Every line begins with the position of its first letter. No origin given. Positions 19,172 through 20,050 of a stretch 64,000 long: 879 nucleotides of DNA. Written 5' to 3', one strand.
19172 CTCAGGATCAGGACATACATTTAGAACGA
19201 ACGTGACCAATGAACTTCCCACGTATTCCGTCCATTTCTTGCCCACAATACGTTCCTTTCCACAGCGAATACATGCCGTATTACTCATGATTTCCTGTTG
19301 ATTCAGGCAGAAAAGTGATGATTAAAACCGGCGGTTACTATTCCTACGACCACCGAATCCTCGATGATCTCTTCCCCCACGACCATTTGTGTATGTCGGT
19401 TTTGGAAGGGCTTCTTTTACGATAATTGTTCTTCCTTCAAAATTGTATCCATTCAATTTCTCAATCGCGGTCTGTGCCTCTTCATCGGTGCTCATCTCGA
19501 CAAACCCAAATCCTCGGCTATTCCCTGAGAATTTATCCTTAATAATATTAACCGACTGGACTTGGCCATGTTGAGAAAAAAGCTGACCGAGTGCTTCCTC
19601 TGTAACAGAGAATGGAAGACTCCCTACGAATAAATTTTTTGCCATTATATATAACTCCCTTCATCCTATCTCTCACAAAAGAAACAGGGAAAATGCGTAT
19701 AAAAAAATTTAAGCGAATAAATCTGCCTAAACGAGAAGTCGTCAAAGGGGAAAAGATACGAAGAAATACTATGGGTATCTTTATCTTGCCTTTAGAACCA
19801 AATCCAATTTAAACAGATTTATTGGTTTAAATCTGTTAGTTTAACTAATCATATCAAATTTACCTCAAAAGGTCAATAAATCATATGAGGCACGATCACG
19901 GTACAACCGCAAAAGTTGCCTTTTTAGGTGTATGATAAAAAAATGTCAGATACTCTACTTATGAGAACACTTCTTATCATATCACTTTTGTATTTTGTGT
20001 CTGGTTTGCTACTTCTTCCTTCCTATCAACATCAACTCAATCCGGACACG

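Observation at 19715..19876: Shared promoter and leader with a conserved 5' hairpin on the RRM and DEAD-box genes, and the same hairpin between SD and AUG of csp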

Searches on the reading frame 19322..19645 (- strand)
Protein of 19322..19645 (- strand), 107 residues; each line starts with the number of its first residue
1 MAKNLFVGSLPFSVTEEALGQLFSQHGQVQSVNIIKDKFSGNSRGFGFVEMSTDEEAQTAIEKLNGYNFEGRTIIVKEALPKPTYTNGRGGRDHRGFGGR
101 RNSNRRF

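Call 65: search_protein_families(library=pfam, proteins=[window:19322-19645:-], max_evalue=0.01)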
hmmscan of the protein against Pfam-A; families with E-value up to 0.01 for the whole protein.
window:19322-19645:- (107 aa): 3 families
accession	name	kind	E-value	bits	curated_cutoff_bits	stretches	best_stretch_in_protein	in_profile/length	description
PF00076.28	RRM_1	-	3.6e-24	84.9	20.7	1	5-74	1-69/70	RNA recognition motif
PF13893.12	RRM_5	-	6.8e-05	23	27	1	13-76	38-96/125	RNA recognition motif. (a.k.a. RRM, RBD, or RNP domain)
PF16367.11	RRM_7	-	0.0079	16.6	27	0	4-30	3-29/94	RNA recognition motif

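Call 72: find_homologous_proteins(query=window:19322-19645:-, max_evalue=1e-15)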
Query window:19322-19645:- (107 aa): 3146 proteins with E <= 1e-15 among 3361 candidates; the best 120 are listed.
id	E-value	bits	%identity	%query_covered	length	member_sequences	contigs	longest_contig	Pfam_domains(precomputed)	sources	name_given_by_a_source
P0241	2.5e-64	232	100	100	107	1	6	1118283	PF00076.29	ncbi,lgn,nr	ncbi:RNA-binding protein [Candidatus Gottesmanbacteria bacterium]|nr:RNA-binding protein [Candidatus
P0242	1.0e-53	198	82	100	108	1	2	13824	PF00076.29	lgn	-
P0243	8.5e-53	195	90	84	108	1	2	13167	PF00076.29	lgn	-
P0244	1.1e-49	185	86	81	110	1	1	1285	PF13893.13,PF00076.29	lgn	-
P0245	2.9e-49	183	86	81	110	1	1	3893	PF00076.29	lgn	-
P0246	2.3e-48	180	85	81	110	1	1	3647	PF13893.13,PF00076.29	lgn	-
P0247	2.5e-48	180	85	81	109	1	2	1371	PF13893.13,PF00076.29,PF22976.3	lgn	-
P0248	3.0e-48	180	86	81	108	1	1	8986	PF00076.29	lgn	-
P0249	3.8e-48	180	79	100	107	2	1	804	PF13893.13,PF00076.29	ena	-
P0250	5.0e-48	179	79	100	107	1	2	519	PF00076.29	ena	-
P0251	7.1e-48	179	84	81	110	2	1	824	PF00076.29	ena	-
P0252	1.2e-47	178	85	81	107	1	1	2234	PF13893.13,PF00076.29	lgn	-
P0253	1.5e-47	178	86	80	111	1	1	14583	PF00076.29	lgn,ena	-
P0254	1.9e-47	177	81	88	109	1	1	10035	PF00076.29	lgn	-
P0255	1.9e-47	177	80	100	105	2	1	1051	PF13893.13,PF00076.29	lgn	-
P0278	1.1e-45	172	77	100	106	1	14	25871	PF13893.13,PF00076.29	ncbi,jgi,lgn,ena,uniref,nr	ncbi:hypothetical protein A3D78_03670 [Candidatus Gottesmanbacteria bacterium RIFCSPHIGHO2_02_FULL_3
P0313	4.7e-44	167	80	88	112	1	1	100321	PF13893.13,PF00076.29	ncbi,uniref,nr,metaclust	ncbi:hypothetical protein A2W14_05930 [Candidatus Gottesmanbacteria bacterium RBG_16_37_8]|uniref:RR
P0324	3.0e-43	164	77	93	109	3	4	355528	PF13893.13,PF00076.29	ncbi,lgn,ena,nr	ncbi:RNA-binding protein [Patescibacteria group bacterium]|nr:RNA-binding protein [Patescibacteria g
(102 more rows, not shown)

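Call 73: find_encoding_contigs(protein=P0313, flank=700, max_places=1)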
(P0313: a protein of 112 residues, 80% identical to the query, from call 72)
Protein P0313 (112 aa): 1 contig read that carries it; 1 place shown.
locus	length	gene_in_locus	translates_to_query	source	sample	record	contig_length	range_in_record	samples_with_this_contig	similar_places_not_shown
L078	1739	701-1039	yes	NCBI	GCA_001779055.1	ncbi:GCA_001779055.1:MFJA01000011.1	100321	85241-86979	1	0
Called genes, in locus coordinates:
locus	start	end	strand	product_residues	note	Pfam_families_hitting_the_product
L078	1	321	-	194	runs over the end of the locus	PF00578:AhpC-TSA, PF08534:Redoxin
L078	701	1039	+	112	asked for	PF13893:RRM_5 (weak), PF00076:RRM_1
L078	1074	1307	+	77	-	-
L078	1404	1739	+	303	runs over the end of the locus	-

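Call 74: find_encoding_contigs(protein=P0278, flank=700, max_places=2)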
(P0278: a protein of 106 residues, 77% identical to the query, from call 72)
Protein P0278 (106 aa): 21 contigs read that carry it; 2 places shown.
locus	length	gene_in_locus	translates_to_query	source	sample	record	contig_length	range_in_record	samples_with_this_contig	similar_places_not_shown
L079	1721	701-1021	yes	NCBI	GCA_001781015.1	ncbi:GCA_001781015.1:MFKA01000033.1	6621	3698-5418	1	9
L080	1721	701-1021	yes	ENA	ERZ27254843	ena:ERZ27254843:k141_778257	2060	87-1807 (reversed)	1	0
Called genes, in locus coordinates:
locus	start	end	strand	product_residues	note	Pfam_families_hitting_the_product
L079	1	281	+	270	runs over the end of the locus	PF27840:ScmC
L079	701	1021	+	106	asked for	PF13893:RRM_5 (weak), PF00076:RRM_1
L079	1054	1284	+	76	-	-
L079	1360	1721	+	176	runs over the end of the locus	-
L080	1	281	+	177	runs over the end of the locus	?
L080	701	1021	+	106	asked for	PF13893:RRM_5 (weak), PF00076:RRM_1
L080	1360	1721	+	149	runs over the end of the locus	?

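Call 75: find_encoding_contigs(protein=P0324, flank=700, max_places=2)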
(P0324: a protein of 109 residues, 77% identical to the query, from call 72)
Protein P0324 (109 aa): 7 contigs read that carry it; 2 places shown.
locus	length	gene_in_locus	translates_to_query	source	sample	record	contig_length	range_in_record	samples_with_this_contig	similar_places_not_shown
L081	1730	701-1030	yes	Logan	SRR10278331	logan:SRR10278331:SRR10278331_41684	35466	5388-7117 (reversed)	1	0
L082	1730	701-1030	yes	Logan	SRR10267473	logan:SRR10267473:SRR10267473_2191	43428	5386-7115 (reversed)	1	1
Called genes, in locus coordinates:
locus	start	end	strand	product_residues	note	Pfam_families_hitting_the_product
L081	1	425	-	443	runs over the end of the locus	PF00364:Biotin_lipoyl (faint), PF25917:BSH_RND, PF25919:BSH_CusB (weak), PF25954:Beta-barrel_RND_2 (faint), PF25990:Beta-barrel_YknX, PF25989:YknX_C (weak)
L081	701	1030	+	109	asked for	PF13893:RRM_5 (weak), PF00076:RRM_1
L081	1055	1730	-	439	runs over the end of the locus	PF05970:PIF1, PF13245:AAA_19, PF13401:AAA_22, PF13604:AAA_30, PF01443:Viral_helicase1 (faint), PF21530:Pif1_2B_dom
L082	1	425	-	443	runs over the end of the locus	PF00364:Biotin_lipoyl (faint), PF25917:BSH_RND, PF25919:BSH_CusB (weak), PF25954:Beta-barrel_RND_2 (faint), PF25990:Beta-barrel_YknX, PF25967:RND-MFP_C (faint), PF25989:YknX_C (weak)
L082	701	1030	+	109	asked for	PF13893:RRM_5 (weak), PF00076:RRM_1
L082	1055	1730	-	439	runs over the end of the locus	PF05970:PIF1, PF13245:AAA_19, PF13401:AAA_22, PF13604:AAA_30, PF01443:Viral_helicase1 (faint), PF21530:Pif1_2B_dom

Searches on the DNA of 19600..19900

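Call 25: search_rna_families(source=window, start=19600, end=19900, threshold=evalue, max_evalue=10)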
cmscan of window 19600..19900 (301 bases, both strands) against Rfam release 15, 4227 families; matches with E-value up to 10: 9.
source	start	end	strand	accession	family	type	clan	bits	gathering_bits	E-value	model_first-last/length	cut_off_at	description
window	19709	19825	-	RF00834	mir-268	Gene; miRNA;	-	22.8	47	0.058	1-89/89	no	mir-268 microRNA precursor family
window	19672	19793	-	RF00558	L20_leader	Cis-reg; leader;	-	19.2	58.7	0.17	1-127/127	no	Ribosomal protein L20 leader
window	19707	19832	+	RF04128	MIR8562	Gene; miRNA;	-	16.7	211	0.71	1-242/242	no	MIR8562 microRNA precursor family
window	19688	19786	+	RF01171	snoR4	Gene; snRNA; snoRNA; CD-box;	-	16.7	60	7.9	1-80/80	no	Small nucleolar RNA snoR4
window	19826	19899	-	RF02126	GHRLOS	Gene; lncRNA;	-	13.7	48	0.39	1-70/70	no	Ghrelin opposite strand RNA conserved region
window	19740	19798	-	RF02520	mir-965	Gene; miRNA;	-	13.7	43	5.7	1-76/76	no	mir-965 microRNA precursor family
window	19631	19724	-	RF01858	RsaF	Gene; sRNA;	-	13.4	60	7.1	1-119/119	no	RNA Staph. aureus F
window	19701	19819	-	RF02189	ST7-OT4_3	Gene; lncRNA;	-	13.1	50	0.57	189-302/302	no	ST7 overlapping transcript 4 conserved region 3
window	19641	19684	-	RF02479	GlsR13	Gene; snRNA; snoRNA; CD-box;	-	11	100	6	1-100/100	no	Small nucleolar RNA GlsR13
